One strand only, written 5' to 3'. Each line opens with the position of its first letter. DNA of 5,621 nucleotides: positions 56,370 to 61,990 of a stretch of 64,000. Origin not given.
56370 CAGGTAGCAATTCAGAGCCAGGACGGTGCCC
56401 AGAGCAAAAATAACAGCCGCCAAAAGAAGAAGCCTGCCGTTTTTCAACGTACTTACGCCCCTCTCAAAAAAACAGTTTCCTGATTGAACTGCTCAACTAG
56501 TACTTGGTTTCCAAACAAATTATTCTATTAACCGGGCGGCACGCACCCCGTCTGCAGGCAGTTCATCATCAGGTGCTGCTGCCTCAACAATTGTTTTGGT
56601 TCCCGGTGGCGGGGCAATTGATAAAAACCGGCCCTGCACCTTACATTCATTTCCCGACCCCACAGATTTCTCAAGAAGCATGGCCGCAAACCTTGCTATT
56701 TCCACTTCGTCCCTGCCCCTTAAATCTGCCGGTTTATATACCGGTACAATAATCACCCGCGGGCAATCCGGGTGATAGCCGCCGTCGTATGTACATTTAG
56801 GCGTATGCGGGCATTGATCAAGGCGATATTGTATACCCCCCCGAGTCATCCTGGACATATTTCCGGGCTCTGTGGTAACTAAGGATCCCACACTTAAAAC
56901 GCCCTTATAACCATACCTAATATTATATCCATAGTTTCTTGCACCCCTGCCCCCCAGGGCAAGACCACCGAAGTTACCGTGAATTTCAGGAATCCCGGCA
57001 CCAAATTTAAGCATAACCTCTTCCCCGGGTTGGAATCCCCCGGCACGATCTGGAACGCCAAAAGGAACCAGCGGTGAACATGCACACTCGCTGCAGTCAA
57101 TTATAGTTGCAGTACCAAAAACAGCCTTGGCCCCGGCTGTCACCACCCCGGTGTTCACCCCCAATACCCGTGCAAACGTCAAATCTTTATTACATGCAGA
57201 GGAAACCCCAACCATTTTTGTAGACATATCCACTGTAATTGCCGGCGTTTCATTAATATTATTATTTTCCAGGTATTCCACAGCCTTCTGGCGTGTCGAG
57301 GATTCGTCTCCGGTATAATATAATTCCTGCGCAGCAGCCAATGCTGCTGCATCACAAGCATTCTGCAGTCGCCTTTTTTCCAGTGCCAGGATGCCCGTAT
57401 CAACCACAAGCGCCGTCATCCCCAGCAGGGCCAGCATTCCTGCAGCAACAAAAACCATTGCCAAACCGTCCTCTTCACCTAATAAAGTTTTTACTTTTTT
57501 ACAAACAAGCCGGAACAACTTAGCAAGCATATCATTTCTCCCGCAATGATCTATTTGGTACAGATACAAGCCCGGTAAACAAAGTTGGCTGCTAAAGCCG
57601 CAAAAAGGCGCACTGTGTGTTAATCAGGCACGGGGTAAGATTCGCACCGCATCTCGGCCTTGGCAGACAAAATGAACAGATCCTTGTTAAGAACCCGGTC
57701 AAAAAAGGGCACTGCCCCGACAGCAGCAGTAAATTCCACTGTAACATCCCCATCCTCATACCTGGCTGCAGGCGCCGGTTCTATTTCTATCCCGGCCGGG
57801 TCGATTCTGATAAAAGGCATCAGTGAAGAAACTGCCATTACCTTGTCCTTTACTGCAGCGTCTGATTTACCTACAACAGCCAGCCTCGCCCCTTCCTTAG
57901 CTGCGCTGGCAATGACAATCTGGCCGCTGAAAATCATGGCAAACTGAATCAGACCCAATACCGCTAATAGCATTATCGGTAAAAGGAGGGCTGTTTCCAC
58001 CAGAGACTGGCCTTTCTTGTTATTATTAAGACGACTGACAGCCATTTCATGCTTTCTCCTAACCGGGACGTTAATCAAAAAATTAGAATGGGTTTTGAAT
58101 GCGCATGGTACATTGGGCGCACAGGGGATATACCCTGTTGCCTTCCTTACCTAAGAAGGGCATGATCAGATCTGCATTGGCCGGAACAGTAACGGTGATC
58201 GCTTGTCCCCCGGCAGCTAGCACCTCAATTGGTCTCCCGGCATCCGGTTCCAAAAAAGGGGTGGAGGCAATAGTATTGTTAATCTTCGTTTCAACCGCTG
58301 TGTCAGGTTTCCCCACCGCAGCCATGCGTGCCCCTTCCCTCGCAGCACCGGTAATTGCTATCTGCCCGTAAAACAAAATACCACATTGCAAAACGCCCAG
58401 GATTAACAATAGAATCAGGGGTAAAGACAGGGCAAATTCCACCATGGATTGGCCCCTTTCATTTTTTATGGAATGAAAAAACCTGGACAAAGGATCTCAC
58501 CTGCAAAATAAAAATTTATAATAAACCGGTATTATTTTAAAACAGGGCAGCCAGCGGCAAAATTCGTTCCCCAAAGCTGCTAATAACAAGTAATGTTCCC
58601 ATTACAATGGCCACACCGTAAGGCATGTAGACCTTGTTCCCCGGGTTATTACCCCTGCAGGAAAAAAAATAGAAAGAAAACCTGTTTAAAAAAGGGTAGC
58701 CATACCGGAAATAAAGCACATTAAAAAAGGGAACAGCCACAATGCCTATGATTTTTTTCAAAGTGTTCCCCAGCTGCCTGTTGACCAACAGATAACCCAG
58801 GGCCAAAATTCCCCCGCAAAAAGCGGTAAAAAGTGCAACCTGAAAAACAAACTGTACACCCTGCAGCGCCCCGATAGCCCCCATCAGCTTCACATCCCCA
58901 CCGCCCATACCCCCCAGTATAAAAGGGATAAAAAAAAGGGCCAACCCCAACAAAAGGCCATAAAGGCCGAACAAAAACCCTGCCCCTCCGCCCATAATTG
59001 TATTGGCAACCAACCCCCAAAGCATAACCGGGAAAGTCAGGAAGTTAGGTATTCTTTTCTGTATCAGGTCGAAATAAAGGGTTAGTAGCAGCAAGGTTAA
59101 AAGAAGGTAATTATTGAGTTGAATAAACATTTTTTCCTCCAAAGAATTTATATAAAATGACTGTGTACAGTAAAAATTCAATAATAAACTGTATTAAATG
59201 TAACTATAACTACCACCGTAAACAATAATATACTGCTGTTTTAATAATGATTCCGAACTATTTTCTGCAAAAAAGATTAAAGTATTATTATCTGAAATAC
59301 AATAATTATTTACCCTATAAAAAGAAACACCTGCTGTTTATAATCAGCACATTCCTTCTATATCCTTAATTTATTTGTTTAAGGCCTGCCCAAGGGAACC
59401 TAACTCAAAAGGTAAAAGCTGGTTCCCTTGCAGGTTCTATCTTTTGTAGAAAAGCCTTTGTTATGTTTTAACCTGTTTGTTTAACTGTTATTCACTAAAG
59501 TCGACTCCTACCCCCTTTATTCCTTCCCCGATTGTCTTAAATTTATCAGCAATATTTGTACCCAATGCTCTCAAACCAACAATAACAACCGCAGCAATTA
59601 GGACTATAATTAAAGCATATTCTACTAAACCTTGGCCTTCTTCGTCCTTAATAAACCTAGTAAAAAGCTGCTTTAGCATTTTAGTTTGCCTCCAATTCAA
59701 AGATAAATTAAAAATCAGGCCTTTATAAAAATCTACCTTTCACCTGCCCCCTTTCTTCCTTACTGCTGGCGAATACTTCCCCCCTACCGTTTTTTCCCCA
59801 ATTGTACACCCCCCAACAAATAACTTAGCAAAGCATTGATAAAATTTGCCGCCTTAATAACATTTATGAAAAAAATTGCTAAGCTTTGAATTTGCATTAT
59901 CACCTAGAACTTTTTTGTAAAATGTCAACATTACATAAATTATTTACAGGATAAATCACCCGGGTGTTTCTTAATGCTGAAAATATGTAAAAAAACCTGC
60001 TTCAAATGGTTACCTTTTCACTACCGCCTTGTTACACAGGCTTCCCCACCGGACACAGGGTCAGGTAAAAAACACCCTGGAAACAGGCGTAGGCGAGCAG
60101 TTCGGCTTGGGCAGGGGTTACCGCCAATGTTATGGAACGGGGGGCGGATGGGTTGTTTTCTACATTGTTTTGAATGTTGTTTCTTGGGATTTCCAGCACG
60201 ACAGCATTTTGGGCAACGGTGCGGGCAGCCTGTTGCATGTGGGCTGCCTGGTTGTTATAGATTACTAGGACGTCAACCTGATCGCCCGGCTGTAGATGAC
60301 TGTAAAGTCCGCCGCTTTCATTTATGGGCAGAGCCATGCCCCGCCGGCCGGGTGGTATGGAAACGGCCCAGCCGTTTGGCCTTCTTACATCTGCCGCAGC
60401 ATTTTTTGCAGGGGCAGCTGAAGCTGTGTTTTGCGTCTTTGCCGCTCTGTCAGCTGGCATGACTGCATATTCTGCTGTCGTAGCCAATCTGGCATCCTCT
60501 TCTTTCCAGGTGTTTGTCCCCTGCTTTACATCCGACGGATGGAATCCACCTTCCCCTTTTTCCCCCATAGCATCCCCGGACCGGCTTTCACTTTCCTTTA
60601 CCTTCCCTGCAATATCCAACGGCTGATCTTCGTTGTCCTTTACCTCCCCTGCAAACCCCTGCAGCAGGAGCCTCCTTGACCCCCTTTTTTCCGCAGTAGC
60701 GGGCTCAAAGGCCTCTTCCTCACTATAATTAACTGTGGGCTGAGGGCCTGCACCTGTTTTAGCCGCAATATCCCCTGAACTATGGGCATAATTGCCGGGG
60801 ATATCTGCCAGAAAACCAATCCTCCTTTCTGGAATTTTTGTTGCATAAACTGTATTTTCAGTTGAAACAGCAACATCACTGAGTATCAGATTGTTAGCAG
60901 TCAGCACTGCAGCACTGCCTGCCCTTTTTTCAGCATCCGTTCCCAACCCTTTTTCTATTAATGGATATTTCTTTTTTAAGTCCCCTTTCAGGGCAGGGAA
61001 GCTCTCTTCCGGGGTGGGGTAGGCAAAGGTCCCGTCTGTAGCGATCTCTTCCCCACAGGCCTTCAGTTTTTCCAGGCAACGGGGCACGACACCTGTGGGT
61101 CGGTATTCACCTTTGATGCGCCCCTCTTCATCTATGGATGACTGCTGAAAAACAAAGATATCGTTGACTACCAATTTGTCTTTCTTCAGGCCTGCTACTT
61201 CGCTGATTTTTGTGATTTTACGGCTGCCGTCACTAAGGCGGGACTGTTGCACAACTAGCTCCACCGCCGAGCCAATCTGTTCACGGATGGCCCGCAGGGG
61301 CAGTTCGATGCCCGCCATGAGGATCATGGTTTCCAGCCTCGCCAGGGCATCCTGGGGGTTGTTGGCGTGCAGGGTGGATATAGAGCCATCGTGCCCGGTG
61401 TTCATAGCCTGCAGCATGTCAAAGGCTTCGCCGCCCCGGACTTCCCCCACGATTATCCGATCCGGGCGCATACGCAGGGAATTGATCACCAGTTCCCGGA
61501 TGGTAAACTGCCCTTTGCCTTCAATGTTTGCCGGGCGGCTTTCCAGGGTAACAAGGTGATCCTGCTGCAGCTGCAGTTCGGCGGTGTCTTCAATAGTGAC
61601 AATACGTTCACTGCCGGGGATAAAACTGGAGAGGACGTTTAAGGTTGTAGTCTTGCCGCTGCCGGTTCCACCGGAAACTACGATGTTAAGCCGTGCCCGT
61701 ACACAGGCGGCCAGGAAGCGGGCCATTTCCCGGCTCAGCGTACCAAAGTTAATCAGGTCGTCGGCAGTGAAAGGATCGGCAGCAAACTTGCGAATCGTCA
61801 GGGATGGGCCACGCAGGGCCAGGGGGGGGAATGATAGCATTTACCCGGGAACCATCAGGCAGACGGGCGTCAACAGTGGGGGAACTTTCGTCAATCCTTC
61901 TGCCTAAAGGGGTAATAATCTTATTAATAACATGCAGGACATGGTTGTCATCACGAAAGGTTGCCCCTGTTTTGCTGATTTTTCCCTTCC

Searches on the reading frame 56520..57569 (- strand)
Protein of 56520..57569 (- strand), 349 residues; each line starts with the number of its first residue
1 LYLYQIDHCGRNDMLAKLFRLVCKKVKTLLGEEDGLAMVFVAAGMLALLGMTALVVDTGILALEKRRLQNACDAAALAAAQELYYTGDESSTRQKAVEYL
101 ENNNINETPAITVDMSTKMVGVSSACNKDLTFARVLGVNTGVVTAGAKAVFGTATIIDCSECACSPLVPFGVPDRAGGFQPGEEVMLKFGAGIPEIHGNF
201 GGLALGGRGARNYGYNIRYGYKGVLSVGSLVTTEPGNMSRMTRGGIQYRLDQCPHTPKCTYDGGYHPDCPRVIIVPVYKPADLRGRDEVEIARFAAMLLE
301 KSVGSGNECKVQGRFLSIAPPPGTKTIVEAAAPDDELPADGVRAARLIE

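Call 6: search_protein_families(library=pfam, proteins=[window:56520-57569:-], max_evalue=0.01)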
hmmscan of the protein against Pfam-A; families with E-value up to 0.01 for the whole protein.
window:56520-57569:- (349 aa): 1 family
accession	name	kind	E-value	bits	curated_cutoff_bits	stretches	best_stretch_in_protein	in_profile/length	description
PF13400.11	Tad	-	3.8e-11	43.6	22.3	1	37-81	3-46/47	Putative Flp pilus-assembly TadE/G-like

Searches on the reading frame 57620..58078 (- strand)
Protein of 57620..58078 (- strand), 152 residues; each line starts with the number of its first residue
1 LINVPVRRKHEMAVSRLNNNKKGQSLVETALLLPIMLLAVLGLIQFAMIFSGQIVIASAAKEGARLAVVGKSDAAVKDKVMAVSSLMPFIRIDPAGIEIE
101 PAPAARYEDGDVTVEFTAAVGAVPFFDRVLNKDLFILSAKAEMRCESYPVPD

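Call 6: search_protein_families(library=pfam, proteins=[window:57620-58078:-], max_evalue=0.01)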
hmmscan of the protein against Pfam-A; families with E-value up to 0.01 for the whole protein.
window:57620-58078:- (152 aa): 1 family
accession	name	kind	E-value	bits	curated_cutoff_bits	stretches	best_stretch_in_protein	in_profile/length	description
PF07811.17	TadE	-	4.4e-12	46.4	22.9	1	23-65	1-43/43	TadE-like protein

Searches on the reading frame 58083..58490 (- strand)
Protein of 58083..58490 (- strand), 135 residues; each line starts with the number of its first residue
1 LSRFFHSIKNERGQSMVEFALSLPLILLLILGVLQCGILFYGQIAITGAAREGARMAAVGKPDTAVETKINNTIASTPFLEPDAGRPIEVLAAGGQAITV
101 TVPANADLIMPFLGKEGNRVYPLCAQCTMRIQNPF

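Call 6: search_protein_families(library=pfam, proteins=[window:58083-58490:-], max_evalue=0.01)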
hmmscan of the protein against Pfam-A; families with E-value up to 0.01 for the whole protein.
window:58083-58490:- (135 aa): 1 family
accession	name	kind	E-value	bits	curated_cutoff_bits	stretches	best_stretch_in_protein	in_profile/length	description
PF07811.17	TadE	-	3.4e-16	59.5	22.9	1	13-55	1-43/43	TadE-like protein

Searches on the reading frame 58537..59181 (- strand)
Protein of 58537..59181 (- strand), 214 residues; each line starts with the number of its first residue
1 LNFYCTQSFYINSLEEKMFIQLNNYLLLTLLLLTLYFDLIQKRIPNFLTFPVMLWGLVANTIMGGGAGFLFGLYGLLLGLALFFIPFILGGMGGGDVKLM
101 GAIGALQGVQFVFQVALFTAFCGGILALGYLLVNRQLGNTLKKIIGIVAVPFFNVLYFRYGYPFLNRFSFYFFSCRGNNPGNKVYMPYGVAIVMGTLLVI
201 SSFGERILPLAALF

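Call 6: search_protein_families(library=pfam, proteins=[window:58537-59181:-], max_evalue=0.01)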
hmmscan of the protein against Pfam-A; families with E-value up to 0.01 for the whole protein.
window:58537-59181:- (214 aa): 1 family
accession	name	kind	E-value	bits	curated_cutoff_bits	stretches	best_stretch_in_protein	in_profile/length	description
PF01478.23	Peptidase_A24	-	4.1e-16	59.7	26.5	1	26-128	2-104/104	Type IV leader peptidase family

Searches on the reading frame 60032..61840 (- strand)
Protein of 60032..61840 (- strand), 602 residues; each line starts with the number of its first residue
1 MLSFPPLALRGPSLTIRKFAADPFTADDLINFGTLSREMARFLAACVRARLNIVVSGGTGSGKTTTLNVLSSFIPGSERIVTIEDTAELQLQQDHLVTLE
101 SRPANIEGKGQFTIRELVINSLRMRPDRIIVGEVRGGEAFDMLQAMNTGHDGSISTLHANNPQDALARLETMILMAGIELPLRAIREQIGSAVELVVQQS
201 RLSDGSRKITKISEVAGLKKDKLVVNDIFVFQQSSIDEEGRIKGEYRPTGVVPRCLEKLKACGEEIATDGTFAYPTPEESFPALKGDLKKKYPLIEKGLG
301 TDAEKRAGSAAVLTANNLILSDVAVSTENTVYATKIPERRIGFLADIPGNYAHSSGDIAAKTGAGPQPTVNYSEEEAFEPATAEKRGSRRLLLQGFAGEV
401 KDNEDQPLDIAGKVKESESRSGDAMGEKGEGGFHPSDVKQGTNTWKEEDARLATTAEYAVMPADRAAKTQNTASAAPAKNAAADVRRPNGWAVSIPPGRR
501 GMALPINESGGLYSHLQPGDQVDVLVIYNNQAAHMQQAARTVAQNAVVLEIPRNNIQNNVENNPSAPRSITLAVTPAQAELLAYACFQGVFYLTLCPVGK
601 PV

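Call 6: search_protein_families(library=pfam, proteins=[window:60032-61840:-], max_evalue=0.01)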
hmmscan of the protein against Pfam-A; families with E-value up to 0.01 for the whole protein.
window:60032-61840:- (602 aa): 3 families
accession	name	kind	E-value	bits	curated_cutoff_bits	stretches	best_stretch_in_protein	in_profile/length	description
PF00437.27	T2SSE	-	2.2e-51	175.1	24.9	1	6-199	100-275/370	Type II/IV secretion system protein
PF16976.10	RcpC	-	4.8e-19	68.8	28.8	1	492-595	4-113/114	Flp pilus assembly protein RcpC/CpaB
PF00005.33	ABC_tran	-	0.0058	17.7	25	0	52-93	13-58/137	ABC transporter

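Call 64: list_cluster_members(proteins=[P0005, window:60032-61840:-])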
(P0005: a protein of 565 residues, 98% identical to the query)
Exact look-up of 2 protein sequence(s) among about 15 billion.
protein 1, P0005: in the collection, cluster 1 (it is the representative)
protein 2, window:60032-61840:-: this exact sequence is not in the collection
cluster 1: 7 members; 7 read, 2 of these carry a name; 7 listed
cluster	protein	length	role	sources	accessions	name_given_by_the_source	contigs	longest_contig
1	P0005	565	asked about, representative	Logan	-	-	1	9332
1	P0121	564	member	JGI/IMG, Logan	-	energy-coupling factor transporter ATP-binding protein EcfA2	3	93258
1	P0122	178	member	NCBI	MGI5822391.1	MAG: Flp pilus assembly protein CpaB [Dethiobacteria bacterium]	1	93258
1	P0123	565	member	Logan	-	-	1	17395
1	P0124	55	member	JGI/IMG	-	-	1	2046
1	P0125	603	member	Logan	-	-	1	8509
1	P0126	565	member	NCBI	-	-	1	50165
